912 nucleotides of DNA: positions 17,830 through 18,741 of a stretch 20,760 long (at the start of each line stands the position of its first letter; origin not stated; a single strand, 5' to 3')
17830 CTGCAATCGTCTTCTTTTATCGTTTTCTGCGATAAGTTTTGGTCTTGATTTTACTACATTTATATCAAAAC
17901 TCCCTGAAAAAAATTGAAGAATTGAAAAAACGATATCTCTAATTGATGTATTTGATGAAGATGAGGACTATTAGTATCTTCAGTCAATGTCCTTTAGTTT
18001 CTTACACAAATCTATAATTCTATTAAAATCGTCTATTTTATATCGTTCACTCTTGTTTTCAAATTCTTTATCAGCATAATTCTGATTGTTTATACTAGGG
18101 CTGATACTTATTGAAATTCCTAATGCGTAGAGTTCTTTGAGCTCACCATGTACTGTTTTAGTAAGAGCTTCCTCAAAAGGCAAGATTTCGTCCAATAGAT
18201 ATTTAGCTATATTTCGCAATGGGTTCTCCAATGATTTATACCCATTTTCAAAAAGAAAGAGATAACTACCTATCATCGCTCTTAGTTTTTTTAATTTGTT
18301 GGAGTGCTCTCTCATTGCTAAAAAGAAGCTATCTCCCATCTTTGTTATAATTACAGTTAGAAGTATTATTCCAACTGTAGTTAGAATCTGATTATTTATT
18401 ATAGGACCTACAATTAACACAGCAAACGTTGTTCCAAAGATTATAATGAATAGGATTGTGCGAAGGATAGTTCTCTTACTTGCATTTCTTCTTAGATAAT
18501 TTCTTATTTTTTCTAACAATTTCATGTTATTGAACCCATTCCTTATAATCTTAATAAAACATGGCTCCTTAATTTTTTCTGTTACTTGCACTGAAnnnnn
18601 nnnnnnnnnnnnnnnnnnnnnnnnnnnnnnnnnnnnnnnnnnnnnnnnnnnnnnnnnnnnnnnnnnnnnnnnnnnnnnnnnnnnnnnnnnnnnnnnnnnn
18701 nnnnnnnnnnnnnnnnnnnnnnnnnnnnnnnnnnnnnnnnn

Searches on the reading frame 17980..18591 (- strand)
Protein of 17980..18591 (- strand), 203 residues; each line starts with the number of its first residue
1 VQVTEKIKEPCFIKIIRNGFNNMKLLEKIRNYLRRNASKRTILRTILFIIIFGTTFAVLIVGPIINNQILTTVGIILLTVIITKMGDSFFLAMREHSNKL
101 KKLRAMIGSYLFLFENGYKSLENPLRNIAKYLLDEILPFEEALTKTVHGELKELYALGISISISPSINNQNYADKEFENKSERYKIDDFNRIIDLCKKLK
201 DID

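Call 6: search_protein_families(library=pfam, proteins=[window:17980-18591:-], max_evalue=0.01)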
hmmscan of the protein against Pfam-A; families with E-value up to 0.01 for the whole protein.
window:17980-18591:- (203 aa): 1 family
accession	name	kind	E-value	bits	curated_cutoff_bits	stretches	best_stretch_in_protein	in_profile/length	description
PF21517.3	HTH_Tnp_Tc3_2_like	-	0.0053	17.2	27.2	0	15-46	6-37/40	Transposable element Tc3 transposase, HTH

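Call 16: search_protein_families(library=padloc, proteins=[window:17980-18591:-], max_evalue=0.01)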
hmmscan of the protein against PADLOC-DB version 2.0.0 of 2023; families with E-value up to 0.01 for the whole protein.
window:17980-18591:- (203 aa): 0 families
